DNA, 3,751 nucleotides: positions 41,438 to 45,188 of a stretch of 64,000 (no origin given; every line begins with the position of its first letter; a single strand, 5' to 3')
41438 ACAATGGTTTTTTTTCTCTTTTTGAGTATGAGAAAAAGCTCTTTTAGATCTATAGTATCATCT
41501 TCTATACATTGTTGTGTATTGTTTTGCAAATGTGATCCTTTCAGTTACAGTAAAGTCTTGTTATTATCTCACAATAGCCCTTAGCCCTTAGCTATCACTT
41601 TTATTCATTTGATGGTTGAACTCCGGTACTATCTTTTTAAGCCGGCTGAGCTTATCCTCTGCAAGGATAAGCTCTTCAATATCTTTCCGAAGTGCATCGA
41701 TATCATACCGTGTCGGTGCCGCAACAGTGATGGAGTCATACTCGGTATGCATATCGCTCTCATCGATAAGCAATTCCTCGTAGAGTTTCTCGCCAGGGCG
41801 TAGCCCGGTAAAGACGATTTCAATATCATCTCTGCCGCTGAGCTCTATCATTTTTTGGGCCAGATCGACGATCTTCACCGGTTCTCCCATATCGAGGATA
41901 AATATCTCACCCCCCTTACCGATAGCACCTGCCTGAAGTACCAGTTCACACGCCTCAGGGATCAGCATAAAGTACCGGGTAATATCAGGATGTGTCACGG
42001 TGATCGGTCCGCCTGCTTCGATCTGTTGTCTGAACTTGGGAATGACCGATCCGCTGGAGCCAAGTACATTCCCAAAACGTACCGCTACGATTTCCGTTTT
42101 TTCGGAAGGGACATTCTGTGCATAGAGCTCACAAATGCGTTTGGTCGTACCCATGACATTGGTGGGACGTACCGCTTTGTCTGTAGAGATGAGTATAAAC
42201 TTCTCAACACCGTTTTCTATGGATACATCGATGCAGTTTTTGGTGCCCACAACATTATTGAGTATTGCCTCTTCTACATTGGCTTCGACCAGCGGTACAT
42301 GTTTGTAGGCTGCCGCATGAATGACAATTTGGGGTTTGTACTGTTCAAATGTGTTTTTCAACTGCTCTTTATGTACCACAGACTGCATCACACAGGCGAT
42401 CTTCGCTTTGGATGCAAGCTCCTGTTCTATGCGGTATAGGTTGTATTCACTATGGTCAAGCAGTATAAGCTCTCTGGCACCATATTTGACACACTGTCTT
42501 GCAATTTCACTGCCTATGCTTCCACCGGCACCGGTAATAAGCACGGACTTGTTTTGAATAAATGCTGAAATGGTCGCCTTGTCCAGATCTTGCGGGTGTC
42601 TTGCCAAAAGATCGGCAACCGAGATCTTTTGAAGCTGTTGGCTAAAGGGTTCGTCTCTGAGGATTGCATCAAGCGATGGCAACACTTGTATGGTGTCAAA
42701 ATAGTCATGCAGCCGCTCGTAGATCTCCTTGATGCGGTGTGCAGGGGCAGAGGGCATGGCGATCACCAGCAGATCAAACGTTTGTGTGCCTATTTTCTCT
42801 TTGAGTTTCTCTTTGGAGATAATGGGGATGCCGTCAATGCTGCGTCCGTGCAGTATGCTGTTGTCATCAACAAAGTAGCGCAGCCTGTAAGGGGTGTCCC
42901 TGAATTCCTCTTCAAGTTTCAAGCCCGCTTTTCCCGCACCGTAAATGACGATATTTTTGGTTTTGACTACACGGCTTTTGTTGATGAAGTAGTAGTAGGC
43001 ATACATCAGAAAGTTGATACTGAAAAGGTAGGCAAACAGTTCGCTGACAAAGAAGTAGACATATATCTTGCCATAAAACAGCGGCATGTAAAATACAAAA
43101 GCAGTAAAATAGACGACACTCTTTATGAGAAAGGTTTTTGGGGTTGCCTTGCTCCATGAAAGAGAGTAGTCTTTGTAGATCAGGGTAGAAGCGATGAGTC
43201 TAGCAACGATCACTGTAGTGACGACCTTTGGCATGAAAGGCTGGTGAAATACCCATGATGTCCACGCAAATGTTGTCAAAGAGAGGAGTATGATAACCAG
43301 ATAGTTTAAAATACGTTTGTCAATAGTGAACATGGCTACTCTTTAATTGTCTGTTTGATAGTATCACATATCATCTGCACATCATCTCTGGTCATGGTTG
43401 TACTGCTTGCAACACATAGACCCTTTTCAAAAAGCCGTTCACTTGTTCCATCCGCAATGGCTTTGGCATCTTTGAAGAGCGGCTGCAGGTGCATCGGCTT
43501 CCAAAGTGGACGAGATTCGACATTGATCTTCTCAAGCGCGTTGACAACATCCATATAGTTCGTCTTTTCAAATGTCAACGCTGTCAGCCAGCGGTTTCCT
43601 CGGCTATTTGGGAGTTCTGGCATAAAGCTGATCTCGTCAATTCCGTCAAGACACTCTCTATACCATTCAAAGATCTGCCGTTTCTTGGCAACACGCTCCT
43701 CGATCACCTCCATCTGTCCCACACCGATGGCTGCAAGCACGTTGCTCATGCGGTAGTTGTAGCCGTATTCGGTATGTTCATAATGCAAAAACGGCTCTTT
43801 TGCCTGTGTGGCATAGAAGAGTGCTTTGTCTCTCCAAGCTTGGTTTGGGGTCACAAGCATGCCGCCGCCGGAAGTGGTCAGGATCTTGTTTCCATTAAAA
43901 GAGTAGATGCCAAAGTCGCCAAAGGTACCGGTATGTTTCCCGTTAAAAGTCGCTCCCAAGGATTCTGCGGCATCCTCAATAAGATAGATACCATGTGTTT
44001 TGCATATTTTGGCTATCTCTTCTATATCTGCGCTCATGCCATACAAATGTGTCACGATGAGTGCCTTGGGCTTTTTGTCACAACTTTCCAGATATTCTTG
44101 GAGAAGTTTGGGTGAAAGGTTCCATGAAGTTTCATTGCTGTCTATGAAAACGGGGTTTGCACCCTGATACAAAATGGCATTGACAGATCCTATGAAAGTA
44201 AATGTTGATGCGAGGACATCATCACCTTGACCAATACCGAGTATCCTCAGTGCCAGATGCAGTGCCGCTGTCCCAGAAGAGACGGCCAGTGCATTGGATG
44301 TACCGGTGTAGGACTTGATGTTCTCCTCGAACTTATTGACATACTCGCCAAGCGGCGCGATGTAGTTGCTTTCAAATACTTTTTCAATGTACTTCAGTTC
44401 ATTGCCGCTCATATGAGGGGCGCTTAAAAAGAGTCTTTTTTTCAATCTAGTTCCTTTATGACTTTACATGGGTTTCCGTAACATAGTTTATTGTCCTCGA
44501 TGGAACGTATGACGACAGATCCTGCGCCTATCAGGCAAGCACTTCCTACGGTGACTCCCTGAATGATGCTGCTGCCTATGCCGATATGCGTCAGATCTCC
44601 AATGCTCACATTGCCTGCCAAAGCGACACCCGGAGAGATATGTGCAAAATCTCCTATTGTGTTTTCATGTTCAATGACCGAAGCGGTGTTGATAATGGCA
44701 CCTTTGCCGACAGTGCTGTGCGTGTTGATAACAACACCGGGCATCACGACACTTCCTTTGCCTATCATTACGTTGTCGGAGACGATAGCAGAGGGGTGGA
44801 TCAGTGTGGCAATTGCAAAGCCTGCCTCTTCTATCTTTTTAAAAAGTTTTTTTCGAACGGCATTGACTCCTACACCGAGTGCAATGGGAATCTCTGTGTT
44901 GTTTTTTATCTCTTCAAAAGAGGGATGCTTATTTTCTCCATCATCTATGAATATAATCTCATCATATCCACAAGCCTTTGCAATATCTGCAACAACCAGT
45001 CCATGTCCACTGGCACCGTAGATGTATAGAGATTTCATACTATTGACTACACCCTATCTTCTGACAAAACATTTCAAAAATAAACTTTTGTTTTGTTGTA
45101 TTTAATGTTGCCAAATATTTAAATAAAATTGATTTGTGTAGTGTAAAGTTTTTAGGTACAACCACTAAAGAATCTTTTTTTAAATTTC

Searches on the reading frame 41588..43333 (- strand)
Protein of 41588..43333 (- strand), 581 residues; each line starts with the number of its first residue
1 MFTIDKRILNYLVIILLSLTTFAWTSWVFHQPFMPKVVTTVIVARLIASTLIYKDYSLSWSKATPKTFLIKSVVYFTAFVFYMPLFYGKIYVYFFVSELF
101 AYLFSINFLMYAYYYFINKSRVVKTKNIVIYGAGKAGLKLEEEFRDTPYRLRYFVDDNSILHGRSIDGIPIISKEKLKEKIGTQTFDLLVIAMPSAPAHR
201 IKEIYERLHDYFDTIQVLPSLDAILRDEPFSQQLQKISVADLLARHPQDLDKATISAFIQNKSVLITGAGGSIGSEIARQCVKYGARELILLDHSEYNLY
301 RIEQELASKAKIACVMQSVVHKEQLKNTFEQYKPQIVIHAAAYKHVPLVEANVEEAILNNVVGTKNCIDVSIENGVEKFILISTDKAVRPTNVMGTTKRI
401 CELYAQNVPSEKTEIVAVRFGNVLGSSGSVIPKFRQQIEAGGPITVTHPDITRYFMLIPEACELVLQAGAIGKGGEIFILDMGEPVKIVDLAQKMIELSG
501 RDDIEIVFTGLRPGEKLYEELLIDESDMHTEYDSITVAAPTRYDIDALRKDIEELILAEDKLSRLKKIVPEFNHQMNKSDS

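Call 49: search_protein_families(library=pfam, proteins=[window:41588-43333:-], max_evalue=0.001)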
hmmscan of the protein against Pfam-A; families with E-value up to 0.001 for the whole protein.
window:41588-43333:- (581 aa): 10 families
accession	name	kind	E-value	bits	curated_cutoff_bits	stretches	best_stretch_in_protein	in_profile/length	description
PF02719.21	Polysacc_synt_2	-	6.2e-119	397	20.2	1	264-538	1-291/293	Polysaccharide biosynthesis protein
PF01370.27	Epimerase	-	2.9e-19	69.9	20.9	1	264-468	1-224/240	NAD dependent epimerase/dehydratase family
PF04321.23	RmlD_sub_bind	-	2.9e-12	46.7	27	1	263-428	2-156/287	RmlD substrate binding domain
PF16363.11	GDP_Man_Dehyd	-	7.4e-12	45.8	27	1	265-385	1-130/332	GDP-mannose 4,6 dehydratase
PF01073.25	3Beta_HSD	-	5.8e-11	42.4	22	1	265-390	1-122/280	3-beta hydroxysteroid dehydrogenase/isomerase family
PF08659.16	KR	-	1.3e-07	32.2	22.6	1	264-382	3-134/180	KR domain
PF00106.31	adh_short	-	2.9e-07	30.6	26.6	1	262-333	1-72/195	short chain dehydrogenase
PF13460.12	NAD_binding_10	-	3e-05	24.4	27.2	1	268-389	1-103/184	NAD(P)H-binding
PF00899.27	ThiF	-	0.00067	19.3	28.1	0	259-312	18-71/238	ThiF family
PF03435.24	Sacchrp_dh_NADP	-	0.00075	20.3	25.1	0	264-351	1-87/129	Saccharopine dehydrogenase NADP binding domain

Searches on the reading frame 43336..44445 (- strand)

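Call 49: search_protein_families(library=pfam, proteins=[window:43336-44445:-], max_evalue=0.001)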
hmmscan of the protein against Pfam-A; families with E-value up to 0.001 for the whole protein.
window:43336-44445:- (369 aa): 5 families
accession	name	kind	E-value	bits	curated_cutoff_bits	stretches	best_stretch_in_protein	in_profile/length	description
PF01041.23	DegT_DnrJ_EryC1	-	1.3e-93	314.6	19.8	1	13-363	4-359/360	DegT/DnrJ/EryC1/StrS aminotransferase family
PF00266.25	Aminotran_5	-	4.2e-07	29.7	21.5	1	36-309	45-333/371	Aminotransferase class-V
PF01212.27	Beta_elim_lyase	-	6.3e-07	29.4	27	1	36-264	34-263/288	Beta-eliminating lyase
PF00155.27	Aminotran_1_2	-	1.5e-06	28.1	19.7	1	36-160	44-187/361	Aminotransferase class I and II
PF01053.26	Cys_Met_Meta_PP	-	8.9e-06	24.9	27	1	37-160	55-175/381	Cys/Met metabolism PLP-dependent enzyme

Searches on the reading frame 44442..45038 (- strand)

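Call 49: search_protein_families(library=pfam, proteins=[window:44442-45038:-], max_evalue=0.001)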
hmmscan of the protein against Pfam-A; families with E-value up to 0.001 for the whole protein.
window:44442-45038:- (198 aa): 4 families
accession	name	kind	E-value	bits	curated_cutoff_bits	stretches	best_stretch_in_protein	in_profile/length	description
PF00132.30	Hexapep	-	3.5e-14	52.2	27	3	84-117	2-35/36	Bacterial transferase hexapeptide (six repeats)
PF17836.7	PglD_N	-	1.9e-12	48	23.4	1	4-69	2-78/78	PglD N-terminal domain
PF25084.1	LbH_EIF2B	-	1e-05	25.9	54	0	136-191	14-68/105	EIF2B subunit epsilon LbH domain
PF14602.12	Hexapep_2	-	1e-05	25.5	27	0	144-176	2-32/34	Hexapeptide repeat of succinyl-transferase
